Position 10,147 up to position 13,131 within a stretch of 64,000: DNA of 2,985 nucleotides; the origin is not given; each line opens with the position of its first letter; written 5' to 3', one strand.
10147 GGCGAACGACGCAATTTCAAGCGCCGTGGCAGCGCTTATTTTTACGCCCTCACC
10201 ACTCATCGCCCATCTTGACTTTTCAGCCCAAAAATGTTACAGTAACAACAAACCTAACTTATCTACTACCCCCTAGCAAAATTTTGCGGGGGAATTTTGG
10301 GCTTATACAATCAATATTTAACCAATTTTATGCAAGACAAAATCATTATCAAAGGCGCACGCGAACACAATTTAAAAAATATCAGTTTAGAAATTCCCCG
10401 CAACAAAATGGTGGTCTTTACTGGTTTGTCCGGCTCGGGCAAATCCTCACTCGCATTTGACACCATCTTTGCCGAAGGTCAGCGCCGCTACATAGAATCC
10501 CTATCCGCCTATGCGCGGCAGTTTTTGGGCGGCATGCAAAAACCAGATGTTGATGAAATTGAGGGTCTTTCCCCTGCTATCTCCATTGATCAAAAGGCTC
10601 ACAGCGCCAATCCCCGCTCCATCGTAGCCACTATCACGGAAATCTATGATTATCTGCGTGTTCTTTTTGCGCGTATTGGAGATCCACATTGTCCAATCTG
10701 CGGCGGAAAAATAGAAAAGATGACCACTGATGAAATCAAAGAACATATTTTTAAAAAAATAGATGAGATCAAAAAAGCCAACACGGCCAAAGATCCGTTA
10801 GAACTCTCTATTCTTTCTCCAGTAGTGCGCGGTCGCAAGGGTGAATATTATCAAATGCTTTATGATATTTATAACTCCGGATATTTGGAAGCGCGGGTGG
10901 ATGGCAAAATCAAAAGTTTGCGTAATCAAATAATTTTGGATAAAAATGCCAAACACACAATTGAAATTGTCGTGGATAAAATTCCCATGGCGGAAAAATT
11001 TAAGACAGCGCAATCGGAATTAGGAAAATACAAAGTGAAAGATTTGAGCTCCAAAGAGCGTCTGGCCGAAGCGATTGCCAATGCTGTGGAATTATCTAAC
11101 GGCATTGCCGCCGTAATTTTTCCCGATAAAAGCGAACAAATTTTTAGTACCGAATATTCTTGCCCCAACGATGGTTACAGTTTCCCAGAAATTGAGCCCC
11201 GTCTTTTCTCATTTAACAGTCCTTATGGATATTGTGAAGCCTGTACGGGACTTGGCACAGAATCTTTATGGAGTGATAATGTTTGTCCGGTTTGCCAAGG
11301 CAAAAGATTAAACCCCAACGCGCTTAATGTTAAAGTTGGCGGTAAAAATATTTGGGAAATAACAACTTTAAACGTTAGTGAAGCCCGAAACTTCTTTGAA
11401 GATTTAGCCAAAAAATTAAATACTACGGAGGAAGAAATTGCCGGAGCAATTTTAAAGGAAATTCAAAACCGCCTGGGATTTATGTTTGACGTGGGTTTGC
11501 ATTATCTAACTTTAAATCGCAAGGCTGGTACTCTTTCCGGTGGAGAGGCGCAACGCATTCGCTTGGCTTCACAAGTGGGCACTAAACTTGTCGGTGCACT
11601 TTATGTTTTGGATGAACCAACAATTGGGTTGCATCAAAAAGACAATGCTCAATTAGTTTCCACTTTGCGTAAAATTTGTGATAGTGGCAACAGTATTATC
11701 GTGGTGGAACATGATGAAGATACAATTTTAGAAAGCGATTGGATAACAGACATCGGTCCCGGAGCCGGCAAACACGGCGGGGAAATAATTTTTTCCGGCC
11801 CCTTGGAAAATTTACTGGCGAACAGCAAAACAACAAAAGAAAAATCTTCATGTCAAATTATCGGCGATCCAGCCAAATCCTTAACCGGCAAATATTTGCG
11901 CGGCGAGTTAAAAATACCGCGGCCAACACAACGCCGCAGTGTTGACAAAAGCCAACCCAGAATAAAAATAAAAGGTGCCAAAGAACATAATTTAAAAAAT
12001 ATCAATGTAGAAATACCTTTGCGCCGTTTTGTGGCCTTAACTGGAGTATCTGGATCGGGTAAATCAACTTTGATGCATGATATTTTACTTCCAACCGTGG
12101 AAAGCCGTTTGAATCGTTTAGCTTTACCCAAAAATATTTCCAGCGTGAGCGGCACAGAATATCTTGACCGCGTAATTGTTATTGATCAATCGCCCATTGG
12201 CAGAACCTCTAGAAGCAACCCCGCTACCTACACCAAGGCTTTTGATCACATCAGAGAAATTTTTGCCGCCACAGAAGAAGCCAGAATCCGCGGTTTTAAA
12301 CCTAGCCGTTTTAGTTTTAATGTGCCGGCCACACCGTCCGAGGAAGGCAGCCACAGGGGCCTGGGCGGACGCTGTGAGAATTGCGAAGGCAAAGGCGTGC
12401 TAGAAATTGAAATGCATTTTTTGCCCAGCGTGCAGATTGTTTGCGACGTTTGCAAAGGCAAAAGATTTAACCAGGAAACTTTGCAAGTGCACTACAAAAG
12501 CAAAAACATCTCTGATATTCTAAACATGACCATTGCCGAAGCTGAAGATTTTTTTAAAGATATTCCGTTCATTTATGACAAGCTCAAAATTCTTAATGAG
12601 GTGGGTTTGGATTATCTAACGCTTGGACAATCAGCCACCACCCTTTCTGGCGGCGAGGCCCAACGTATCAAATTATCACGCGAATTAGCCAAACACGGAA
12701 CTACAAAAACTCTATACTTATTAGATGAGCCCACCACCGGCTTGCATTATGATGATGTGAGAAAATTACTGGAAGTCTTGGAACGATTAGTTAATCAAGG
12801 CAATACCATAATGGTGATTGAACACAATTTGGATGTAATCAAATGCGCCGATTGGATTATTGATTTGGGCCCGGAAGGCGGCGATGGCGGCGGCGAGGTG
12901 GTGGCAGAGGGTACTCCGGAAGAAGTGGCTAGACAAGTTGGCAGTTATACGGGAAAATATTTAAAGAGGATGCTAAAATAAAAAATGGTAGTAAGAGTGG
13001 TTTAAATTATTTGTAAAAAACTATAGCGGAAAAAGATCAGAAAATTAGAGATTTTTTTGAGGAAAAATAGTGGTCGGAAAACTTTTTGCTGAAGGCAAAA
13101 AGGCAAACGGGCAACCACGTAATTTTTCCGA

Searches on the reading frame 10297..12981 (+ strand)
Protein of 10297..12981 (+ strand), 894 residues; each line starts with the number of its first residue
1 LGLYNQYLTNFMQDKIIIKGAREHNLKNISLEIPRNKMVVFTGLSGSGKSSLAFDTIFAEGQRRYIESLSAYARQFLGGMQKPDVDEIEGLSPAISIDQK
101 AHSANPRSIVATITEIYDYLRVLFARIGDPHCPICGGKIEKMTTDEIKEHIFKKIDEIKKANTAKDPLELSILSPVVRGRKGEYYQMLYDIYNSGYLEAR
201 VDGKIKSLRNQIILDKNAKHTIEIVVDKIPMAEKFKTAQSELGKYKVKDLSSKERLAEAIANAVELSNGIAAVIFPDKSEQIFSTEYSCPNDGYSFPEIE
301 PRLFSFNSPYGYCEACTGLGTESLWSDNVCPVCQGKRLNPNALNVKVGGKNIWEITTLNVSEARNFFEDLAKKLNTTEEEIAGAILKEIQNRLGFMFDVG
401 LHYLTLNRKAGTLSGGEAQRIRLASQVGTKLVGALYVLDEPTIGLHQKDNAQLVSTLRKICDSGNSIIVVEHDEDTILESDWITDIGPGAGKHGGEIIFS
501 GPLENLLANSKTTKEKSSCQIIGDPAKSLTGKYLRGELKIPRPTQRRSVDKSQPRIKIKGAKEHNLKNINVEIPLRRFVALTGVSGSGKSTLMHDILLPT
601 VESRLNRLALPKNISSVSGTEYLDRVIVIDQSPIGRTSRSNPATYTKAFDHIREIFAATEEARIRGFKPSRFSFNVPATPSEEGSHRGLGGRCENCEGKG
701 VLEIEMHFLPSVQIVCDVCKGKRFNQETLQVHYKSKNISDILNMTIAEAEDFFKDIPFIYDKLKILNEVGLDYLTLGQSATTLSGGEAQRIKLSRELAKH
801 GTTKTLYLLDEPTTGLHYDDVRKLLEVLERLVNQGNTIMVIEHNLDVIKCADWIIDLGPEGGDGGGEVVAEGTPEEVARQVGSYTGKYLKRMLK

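Call 37: search_protein_families(library=pfam, proteins=[window:10297-12981:+], max_evalue=0.0001)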
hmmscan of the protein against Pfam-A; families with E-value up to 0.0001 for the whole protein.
window:10297-12981:+ (894 aa): 11 families
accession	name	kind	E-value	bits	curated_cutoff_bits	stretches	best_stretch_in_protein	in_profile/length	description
PF00005.33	ABC_tran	-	3.8e-23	83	25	0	761-814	87-137/137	ABC transporter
PF17760.6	UvrA_inter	-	2.7e-20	72.7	23.3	1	166-275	15-107/109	UvrA interaction domain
PF02463.25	SMC_N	-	3.5e-11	43.4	40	0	737-855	122-209/220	RecF/RecN/SMC N terminal domain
PF13555.12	AAA_29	-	1e-08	35.2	27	0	569-607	15-56/61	P-loop containing region of AAA domain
PF20703.3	nSTAND1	-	3.7e-07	30.5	27.1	0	573-605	30-62/379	Novel STAND NTPase 1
PF13304.12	AAA_21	-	5.1e-07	30.5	27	0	804-833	258-288/304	AAA domain, putative AbiEii toxin, Type IV TA system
PF13175.12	AAA_15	-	1.8e-06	28.2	32.1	0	792-839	317-365/374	AAA ATPase domain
PF03193.22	RsgA_GTPase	-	2.9e-06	27.6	30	0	17-53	88-123/174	RsgA GTPase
PF00684.25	DnaJ_CXXCXGXG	-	1.9e-05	25.3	32.7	0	691-722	16-50/65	DnaJ central domain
PF20720.3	nSTAND3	-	5.9e-05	23.3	27.2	0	576-614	17-54/155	Novel STAND NTPase 3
PF13191.12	AAA_16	-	8.8e-05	23.5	32.6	0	577-597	25-45/167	AAA ATPase domain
